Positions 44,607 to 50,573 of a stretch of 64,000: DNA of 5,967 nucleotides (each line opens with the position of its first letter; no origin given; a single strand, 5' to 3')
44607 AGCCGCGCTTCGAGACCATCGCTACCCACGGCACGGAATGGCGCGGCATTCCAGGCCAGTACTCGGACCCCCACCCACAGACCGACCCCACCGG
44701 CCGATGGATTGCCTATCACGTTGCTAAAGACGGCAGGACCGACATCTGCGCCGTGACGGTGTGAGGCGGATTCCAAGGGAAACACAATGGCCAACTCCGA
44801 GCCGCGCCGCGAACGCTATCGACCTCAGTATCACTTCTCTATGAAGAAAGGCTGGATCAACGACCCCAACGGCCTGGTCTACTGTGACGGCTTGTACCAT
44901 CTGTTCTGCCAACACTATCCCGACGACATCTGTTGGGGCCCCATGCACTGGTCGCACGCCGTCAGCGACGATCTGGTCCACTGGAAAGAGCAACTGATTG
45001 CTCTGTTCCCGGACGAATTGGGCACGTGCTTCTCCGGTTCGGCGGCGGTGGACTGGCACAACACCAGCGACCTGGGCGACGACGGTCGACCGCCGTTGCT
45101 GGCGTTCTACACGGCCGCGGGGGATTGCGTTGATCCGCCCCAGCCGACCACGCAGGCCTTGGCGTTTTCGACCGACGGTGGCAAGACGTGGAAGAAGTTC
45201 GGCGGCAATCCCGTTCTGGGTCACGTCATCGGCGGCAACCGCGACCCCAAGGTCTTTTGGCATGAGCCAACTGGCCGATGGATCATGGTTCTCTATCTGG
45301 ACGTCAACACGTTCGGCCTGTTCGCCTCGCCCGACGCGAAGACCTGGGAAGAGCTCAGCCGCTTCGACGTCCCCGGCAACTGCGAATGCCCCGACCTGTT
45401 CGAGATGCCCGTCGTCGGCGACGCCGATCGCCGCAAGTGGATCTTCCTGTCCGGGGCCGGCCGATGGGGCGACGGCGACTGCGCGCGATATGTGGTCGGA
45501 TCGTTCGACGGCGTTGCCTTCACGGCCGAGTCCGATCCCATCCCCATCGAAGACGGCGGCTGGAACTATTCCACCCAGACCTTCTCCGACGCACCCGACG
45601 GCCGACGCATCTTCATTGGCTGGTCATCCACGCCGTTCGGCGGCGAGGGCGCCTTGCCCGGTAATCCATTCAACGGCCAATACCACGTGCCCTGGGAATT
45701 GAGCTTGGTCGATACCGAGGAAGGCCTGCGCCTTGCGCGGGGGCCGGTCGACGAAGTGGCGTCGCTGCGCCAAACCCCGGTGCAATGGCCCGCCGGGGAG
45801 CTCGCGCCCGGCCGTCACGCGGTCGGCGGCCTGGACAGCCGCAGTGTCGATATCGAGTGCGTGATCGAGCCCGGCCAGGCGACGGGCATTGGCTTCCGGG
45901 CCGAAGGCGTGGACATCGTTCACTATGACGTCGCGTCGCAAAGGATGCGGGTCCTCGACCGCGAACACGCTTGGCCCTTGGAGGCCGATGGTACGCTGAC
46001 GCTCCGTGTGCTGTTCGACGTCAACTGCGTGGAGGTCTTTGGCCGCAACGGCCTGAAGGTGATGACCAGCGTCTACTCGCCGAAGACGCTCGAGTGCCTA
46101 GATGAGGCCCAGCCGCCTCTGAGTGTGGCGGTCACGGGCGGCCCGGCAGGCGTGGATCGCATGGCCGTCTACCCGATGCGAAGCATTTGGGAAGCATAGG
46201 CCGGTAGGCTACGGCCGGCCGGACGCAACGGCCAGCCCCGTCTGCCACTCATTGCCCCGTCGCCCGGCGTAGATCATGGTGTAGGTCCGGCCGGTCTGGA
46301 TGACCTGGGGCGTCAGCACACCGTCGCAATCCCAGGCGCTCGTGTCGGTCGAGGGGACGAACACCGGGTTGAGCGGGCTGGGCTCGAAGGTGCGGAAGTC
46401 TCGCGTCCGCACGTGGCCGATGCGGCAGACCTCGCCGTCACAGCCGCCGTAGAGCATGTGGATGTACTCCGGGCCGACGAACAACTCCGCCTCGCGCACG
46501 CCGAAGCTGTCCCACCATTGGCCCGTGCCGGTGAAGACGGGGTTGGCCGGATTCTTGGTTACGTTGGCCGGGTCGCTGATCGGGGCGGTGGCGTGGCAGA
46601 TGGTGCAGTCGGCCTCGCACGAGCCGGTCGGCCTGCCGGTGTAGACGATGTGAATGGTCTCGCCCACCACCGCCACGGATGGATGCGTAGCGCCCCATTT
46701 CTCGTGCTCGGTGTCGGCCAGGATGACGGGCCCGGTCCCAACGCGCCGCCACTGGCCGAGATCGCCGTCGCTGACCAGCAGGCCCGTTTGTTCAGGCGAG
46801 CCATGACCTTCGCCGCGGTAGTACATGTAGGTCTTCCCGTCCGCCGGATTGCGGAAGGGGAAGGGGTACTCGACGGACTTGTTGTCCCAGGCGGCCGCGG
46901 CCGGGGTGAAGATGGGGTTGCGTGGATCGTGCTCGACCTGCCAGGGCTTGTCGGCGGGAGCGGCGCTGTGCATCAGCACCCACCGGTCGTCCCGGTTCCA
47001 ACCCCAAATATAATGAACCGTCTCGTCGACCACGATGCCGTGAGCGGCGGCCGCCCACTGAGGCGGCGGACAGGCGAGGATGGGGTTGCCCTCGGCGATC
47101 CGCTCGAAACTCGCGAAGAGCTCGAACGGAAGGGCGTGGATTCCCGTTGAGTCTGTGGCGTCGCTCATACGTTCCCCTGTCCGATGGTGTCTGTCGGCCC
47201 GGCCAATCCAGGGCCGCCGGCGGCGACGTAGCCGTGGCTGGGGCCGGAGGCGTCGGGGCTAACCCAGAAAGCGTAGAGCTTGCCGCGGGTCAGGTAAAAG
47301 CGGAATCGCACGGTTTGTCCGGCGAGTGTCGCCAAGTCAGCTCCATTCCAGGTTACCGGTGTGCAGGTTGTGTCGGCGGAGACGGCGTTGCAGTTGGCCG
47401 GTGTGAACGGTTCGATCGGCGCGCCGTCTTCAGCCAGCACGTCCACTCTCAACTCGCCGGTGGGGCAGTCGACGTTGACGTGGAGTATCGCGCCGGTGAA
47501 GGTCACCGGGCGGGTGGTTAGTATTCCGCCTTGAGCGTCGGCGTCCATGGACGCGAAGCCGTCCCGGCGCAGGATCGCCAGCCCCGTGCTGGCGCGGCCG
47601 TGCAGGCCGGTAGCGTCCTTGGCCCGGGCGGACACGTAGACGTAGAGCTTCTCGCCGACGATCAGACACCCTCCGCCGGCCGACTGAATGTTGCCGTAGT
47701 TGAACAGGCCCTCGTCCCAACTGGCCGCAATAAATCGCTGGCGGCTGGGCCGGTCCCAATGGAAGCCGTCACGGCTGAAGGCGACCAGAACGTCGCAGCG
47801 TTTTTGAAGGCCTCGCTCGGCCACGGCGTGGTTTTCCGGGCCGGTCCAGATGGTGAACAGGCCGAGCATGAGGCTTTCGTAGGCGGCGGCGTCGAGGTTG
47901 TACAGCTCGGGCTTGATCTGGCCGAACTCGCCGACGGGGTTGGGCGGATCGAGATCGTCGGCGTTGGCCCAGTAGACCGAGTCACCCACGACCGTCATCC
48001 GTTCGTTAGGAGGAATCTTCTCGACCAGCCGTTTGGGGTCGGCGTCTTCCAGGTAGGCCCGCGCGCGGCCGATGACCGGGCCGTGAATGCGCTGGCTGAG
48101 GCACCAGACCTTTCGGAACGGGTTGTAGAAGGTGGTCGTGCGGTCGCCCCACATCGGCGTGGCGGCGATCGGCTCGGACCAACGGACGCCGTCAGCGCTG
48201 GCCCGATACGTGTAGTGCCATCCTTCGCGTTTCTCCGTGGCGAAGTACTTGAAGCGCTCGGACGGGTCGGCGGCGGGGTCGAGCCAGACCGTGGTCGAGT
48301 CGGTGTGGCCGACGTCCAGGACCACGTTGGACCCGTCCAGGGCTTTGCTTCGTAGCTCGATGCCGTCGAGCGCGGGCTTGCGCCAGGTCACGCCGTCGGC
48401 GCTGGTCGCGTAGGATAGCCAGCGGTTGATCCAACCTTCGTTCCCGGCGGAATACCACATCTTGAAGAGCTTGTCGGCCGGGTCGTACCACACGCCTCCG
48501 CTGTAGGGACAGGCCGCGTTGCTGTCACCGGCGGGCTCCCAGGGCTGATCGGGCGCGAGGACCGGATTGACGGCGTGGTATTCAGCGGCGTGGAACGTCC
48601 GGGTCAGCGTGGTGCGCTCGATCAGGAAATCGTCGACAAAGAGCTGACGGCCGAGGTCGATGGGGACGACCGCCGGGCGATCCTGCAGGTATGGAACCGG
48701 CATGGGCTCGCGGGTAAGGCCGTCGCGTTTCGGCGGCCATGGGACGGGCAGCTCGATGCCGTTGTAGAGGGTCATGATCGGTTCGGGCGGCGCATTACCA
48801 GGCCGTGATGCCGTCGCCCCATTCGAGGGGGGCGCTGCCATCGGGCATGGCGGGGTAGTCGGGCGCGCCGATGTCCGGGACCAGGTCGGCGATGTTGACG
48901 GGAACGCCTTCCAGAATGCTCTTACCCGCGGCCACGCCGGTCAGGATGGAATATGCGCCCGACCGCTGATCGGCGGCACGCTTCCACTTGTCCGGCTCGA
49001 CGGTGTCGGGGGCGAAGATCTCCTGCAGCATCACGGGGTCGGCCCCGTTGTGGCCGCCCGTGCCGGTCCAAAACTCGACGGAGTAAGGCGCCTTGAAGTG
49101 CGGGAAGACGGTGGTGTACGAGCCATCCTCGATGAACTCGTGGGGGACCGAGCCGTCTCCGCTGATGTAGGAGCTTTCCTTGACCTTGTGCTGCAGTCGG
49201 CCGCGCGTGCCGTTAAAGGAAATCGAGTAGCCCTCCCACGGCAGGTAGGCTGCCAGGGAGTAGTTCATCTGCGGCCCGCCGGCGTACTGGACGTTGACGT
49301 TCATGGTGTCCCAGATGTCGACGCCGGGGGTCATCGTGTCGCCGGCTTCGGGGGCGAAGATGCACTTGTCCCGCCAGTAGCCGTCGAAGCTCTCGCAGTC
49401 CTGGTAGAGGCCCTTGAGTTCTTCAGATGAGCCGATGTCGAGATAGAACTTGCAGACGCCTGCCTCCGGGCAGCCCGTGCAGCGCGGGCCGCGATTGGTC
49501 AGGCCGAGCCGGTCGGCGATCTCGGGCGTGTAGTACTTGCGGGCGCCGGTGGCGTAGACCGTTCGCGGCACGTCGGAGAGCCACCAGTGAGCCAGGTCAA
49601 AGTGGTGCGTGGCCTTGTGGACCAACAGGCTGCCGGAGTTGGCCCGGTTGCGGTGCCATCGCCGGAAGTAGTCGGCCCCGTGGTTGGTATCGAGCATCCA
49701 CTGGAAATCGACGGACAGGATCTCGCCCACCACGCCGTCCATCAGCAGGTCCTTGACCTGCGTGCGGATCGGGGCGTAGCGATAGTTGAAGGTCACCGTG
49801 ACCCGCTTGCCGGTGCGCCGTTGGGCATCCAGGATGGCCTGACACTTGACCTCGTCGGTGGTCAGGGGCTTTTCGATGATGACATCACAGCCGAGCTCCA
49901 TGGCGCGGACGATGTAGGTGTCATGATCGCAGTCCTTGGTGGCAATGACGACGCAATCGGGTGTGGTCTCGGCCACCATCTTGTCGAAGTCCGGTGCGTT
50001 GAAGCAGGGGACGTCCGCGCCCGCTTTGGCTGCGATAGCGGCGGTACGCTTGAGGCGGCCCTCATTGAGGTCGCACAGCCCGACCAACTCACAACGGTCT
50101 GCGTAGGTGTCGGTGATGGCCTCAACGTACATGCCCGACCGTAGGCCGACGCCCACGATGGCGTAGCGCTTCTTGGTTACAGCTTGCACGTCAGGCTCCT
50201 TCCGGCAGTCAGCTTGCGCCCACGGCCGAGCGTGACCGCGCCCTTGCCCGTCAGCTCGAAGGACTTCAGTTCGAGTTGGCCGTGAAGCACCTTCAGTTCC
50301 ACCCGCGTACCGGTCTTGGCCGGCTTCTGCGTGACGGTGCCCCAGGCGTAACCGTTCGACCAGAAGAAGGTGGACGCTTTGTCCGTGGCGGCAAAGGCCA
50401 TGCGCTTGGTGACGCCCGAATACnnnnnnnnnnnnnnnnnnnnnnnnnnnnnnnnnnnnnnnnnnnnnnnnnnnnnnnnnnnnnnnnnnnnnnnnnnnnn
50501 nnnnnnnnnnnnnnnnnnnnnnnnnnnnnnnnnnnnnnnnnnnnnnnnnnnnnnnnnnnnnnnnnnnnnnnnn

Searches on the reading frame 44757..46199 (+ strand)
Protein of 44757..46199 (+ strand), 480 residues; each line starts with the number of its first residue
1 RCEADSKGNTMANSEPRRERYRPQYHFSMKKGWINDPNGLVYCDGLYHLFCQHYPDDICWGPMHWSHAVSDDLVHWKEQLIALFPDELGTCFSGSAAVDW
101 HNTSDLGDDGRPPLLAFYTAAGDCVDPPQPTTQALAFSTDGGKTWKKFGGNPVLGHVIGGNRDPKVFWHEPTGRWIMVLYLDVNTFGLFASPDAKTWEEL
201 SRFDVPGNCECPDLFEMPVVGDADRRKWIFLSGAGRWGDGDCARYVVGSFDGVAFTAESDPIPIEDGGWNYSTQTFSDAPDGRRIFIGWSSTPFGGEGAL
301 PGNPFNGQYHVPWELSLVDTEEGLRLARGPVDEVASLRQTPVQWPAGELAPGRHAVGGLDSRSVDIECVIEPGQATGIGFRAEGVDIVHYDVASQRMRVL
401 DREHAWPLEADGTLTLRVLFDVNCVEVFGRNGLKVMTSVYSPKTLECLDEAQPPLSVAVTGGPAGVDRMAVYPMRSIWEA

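Call 20: search_protein_families(library=pfam, proteins=[window:44757-46199:+], max_evalue=0.001)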
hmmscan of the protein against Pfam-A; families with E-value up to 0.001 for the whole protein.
window:44757-46199:+ (480 aa): 2 families
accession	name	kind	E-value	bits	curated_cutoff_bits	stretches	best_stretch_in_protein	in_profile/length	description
PF00251.26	Glyco_hydro_32N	-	5.5e-63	213.8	22.1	1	26-323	1-302/307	Glycosyl hydrolases family 32 N-terminal domain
PF08244.19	Glyco_hydro_32C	-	5e-08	33.6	21.9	1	333-443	1-134/158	Glycosyl hydrolases family 32 C terminal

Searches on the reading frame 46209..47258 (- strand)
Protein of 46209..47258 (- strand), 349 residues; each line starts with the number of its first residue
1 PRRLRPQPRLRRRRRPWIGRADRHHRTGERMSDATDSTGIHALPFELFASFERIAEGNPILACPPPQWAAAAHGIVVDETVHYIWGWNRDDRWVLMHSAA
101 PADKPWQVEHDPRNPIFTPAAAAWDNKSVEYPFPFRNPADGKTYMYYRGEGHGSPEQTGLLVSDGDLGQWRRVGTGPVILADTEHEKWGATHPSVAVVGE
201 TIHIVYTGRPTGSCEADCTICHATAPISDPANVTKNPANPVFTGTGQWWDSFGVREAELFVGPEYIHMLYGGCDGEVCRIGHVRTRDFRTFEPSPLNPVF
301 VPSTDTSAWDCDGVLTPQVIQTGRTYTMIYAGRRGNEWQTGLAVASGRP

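Call 20: search_protein_families(library=pfam, proteins=[window:46209-47258:-], max_evalue=0.001)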
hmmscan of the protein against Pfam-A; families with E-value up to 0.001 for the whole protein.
window:46209-47258:- (349 aa): 1 family
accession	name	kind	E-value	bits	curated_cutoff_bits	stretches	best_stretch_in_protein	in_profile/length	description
PF04041.19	Glyco_hydro_130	-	1.7e-08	34.3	26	0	297-343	85-128/320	beta-1,4-mannooligosaccharide phosphorylase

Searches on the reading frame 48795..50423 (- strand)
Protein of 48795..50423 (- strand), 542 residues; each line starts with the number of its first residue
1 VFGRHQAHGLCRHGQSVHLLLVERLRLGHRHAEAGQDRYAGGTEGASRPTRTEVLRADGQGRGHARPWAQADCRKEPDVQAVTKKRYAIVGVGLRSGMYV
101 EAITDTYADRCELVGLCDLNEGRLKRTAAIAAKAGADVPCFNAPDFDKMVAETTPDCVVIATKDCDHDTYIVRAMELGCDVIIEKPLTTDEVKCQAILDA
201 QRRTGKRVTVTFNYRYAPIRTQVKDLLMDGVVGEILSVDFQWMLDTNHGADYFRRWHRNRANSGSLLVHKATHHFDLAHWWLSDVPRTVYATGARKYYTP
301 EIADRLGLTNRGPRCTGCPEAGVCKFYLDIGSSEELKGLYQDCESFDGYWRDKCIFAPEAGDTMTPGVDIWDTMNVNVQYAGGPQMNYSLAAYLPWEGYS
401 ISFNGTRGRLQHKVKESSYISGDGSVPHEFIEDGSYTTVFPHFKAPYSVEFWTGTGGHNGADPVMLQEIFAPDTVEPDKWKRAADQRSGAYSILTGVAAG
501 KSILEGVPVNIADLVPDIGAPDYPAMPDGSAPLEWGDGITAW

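Call 20: search_protein_families(library=pfam, proteins=[window:48795-50423:-], max_evalue=0.001)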
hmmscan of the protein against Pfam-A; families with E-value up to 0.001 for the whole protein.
window:48795-50423:- (542 aa): 3 families
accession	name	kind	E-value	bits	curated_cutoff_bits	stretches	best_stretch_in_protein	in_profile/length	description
PF02894.22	GFO_IDH_MocA_C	-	2.2e-20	73.9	22.9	1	224-511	1-218/218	Oxidoreductase family, C-terminal alpha/beta domain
PF01408.29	GFO_IDH_MocA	-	7.5e-19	69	24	1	86-212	2-120/120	Oxidoreductase family, NAD-binding Rossmann fold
PF22725.1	GFO_IDH_MocA_C3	-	5e-12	46.3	27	1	222-301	3-81/124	GFO/IDH/MocA C-terminal domain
